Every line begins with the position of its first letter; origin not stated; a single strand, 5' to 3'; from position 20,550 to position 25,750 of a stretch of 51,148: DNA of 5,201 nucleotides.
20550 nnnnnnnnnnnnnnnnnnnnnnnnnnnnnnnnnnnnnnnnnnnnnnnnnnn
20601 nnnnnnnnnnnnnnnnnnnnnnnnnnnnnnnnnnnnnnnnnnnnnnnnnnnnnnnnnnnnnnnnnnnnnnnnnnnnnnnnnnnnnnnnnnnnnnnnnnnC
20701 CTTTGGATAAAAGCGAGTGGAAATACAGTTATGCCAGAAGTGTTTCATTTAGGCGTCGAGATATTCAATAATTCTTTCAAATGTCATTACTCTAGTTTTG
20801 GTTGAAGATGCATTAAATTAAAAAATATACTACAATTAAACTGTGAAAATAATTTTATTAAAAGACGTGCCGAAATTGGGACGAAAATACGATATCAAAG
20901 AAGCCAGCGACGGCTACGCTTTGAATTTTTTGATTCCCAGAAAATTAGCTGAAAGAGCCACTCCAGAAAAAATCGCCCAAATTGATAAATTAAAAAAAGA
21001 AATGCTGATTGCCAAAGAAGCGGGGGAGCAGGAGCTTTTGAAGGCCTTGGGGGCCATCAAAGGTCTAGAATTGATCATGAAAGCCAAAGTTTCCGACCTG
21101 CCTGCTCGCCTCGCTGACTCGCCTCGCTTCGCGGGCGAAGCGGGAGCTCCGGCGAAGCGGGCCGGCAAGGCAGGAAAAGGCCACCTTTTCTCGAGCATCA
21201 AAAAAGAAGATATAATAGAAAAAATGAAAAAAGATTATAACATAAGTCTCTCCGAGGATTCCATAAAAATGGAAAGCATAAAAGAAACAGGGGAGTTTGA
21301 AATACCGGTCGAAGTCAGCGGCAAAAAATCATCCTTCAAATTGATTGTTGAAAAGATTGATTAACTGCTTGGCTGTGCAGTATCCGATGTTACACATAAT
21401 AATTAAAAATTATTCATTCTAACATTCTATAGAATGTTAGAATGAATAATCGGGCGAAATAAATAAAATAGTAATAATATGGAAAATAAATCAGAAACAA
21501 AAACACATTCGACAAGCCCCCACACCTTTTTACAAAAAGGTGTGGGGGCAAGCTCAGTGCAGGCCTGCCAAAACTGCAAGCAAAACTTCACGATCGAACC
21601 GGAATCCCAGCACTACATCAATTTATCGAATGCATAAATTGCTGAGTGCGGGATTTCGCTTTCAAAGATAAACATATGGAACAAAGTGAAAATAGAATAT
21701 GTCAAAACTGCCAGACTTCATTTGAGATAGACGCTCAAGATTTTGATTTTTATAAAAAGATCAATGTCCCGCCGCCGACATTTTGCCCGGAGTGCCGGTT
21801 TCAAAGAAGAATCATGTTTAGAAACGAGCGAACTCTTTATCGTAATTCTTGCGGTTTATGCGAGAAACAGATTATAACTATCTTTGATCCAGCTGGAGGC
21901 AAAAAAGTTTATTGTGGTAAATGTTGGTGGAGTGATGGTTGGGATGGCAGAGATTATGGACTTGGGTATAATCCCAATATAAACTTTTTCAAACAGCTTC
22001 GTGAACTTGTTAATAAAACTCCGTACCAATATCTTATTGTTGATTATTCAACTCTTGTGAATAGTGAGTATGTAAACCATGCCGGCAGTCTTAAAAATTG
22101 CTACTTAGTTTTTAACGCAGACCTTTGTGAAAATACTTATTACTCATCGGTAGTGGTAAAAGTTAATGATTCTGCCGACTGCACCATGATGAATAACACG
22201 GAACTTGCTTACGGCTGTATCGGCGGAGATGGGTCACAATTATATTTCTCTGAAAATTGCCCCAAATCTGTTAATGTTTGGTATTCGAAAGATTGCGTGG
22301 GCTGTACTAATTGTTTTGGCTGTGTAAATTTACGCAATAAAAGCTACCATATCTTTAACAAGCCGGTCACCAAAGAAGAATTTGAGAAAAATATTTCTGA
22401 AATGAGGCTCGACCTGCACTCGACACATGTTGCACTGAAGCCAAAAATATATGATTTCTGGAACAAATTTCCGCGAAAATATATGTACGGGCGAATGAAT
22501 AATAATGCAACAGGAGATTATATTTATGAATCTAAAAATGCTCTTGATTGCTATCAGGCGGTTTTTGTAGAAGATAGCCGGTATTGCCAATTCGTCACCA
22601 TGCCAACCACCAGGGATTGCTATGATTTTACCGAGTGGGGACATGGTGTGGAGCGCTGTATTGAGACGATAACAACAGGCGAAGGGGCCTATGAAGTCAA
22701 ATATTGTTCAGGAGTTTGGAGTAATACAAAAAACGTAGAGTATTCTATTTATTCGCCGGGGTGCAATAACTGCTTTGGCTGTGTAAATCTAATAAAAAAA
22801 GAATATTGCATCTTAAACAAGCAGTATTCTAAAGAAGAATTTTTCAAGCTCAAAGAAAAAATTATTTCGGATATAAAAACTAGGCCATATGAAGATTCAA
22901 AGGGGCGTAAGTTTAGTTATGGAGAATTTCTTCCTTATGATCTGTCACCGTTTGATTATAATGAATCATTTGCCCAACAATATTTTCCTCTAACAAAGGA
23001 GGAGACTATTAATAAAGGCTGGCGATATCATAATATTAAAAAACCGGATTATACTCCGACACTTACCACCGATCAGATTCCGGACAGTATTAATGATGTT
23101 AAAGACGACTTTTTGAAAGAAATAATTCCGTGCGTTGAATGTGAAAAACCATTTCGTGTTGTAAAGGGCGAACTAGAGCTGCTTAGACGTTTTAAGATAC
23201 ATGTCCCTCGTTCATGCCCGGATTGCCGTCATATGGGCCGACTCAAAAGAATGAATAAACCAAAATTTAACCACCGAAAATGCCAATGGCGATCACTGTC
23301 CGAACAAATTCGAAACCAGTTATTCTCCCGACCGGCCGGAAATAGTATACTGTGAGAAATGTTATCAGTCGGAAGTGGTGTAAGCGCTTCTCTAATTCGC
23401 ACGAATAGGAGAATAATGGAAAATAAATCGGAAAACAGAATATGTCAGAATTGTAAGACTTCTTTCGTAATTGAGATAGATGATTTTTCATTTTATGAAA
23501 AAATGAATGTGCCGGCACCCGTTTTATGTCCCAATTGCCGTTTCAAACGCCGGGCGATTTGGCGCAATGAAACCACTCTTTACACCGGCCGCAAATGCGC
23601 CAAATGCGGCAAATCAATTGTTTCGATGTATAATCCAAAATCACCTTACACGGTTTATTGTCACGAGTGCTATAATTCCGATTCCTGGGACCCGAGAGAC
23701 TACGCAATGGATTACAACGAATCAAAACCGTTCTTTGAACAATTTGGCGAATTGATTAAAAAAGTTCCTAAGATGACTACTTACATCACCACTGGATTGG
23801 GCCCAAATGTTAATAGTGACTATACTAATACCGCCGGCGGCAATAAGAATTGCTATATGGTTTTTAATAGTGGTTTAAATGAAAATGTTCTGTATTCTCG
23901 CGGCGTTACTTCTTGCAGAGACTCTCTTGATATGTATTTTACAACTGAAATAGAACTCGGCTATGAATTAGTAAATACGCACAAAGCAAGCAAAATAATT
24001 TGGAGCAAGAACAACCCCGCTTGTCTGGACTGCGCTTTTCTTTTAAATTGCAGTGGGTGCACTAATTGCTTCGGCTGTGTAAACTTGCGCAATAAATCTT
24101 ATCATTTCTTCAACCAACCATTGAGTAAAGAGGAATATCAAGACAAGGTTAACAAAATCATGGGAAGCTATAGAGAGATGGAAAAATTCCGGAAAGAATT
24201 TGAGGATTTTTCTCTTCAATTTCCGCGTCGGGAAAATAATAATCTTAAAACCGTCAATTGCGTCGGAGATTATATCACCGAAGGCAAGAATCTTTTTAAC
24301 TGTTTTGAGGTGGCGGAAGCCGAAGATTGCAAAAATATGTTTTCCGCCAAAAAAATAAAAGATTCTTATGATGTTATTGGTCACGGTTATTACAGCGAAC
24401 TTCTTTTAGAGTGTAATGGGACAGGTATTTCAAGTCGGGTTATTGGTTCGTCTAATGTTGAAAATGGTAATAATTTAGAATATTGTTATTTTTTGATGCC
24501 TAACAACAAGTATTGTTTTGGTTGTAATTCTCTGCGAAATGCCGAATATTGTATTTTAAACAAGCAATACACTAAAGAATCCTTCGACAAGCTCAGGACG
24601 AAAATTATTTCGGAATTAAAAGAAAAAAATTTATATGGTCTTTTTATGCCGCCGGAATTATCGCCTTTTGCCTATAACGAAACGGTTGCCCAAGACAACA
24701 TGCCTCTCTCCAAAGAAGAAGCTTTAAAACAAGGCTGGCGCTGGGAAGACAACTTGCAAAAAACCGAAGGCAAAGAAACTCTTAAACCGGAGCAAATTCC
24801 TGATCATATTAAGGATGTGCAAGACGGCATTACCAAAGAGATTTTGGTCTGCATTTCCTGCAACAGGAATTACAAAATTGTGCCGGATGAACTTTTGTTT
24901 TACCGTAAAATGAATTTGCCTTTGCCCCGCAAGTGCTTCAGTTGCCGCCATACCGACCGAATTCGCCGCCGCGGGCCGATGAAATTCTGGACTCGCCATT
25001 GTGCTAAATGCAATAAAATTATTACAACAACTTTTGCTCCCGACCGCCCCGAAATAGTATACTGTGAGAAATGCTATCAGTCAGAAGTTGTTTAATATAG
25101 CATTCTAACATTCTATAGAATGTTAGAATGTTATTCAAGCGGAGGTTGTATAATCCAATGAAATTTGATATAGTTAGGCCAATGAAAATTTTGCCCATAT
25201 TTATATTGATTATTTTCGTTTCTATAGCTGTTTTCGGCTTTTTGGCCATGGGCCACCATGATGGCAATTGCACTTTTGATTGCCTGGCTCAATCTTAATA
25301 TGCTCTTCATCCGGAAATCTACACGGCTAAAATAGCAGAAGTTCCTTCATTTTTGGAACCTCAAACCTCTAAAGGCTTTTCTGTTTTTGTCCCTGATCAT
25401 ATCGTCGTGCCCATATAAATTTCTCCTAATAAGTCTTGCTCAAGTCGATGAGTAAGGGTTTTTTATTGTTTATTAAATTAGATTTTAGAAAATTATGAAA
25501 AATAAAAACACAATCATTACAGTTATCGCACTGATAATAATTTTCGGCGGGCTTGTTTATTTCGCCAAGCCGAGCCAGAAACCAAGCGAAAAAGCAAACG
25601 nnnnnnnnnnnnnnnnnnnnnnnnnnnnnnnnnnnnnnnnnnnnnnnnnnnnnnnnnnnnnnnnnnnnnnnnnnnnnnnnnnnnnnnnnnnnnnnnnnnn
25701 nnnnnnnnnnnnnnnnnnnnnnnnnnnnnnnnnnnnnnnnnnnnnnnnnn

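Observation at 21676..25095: Tandem paralogs of an uncharacterised Cys-rich protein built from repeated zinc-ribbon modules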

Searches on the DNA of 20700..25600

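Call 73: search_rna_families(source=window, start=20700, end=25600, threshold=evalue, max_evalue=1)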
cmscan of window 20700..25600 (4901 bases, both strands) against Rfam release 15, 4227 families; matches with E-value up to 1: 0.
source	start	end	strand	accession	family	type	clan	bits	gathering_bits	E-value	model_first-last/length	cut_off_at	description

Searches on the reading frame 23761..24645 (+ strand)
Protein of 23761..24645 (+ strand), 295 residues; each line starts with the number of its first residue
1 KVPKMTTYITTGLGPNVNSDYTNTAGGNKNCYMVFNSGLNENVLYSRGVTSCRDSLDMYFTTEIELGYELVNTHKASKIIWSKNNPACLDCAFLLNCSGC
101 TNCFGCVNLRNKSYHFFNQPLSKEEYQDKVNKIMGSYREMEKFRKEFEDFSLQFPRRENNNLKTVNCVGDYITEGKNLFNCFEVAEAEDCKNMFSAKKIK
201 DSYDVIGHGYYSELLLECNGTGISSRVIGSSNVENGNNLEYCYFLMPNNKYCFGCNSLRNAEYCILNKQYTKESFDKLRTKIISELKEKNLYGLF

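Call 61: predict_structure(alignment_id=A2)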
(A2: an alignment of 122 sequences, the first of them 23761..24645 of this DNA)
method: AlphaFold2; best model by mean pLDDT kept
length: 295 residues; sequences in the alignment: 122
mean_pLDDT: 78.0   pTM: 0.70
mean pLDDT of the five models: 78.0, 77.1, 72.8, 72.8, 72.7
residues with pLDDT >= 90: 43; 70-90: 175; 50-70: 68; < 50: 9
segments of 3 or more residues with pLDDT < 50: 1-8
pLDDT, mean of each block of 10 residues (from residue 1): 43 71 83 86 89 91 90 87 81 74 67 73 82 76 77 67 76 87 89 87 78 79 71 64 66 71 82 93 87 63
secondary structure, 60 per line:
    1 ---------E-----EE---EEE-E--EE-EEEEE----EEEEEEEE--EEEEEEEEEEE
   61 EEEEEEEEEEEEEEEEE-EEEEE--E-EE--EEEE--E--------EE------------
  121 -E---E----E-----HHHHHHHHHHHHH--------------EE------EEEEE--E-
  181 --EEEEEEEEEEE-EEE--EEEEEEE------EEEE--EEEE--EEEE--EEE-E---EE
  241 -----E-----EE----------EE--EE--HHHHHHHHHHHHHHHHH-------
elements in order: E21-23 E31-35 E40-47 E50-77 E79-83 E92-95 H137-149 E172-176 E183-193 E195-197 E200-206 E213-216 E219-222 E225-228 E231-233 H272-288

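Call 65: fold_search(model_id=the predicted structure, library=pdb)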
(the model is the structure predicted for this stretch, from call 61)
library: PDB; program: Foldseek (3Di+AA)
matches with E <= 10: 95; with E <= 0.001: 0
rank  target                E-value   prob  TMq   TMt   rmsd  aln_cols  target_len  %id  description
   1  5lw3                  2.8e-02  0.08  0.10  0.08  16.1       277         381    9  Azotobacter vinelandii Mannuronan C-5 epimerase AlgE6 A-module (released 2017-10-25)
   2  3wwg_C                1.1e-01  0.05  0.11  0.08  15.0       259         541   10  Crystal structure of the N-glycan-deficient variant N448A of isopullulanase complexed with isopanose (released 2014-11-12)
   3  5w6f_A                1.7e-01  0.04  0.10  0.06  15.1       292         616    7  Crystal structure of Bacteriophage CBA120 tailspike protein 3 (TSP3, orf212) (released 2018-10-24)
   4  3jur_A                2.1e-01  0.04  0.10  0.08  17.1       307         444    9  The crystal structure of a hyperthermoactive Exopolygalacturonase from Thermotoga maritima (released 2009-11-17)
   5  6fi2_A                2.1e-01  0.03  0.09  0.08  15.5       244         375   11  VexL: A periplasmic depolymerase provides new insight into ABC transporter-dependent secretion of bacterial capsular p (released 2018-05-02)
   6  5mqp_E                2.2e-01  0.05  0.11  0.07  16.1       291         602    7  Glycoside hydrolase BT_1002 (released 2017-04-05)
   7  7w1c_C                2.5e-01  0.04  0.09  0.06  15.3       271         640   10  Crystal structure of Klebsiella pneumoniae K1 capsule-specific polysaccharide lyase in a P1 crystal form (released 2022-05-18)
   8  1qrb                  2.8e-01  0.05  0.12  0.08  16.2       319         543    9  PLASTICITY AND STERIC STRAIN IN A PARALLEL BETA-HELIX: RATIONAL MUTATIONS IN P22 TAILSPIKE PROTEIN (released 2000-04-12)
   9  6k0m                  3.2e-01  0.04  0.11  0.07  15.3       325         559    9  Catalytic domain of GH87 alpha-1,3-glucanase from Paenibacillus glycanilyticus FH11 (released 2019-12-25)
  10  3wwg_B                3.9e-01  0.02  0.09  0.06  14.7       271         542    8  Crystal structure of the N-glycan-deficient variant N448A of isopullulanase complexed with isopanose (released 2014-11-12)
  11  6nw9_B                4.1e-01  0.04  0.10  0.06  16.6       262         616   11  CRYSTAL STRUCTURE OF A TAILSPIKE PROTEIN 3 (TSP3, ORF212) FROM ESCHERICHIA COLI O157:H7 BACTERIOPHAGE CBA120 (released 2019-06-05)
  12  4ozy                  4.1e-01  0.04  0.09  0.08  15.0       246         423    8  Crystal Structure of the periplasmic alginate epimerase AlgG T265N mutant (released 2015-03-04)
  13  6kfn                  4.3e-01  0.04  0.11  0.11  15.2       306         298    7  Crystal structure of alginate lyase from Paenibacillus sp. str. FPU-7 (released 2019-10-30)
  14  2pyh_A                4.5e-01  0.04  0.11  0.09  16.2       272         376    7  Azotobacter vinelandii Mannuronan C-5 epimerase AlgE4 A-module complexed with mannuronan trisaccharide (released 2008-05-27)
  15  8ja4                  4.7e-01  0.06  0.13  0.09  14.4       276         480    8  Structure of the alginate epimerase/lyase (released 2024-05-08)
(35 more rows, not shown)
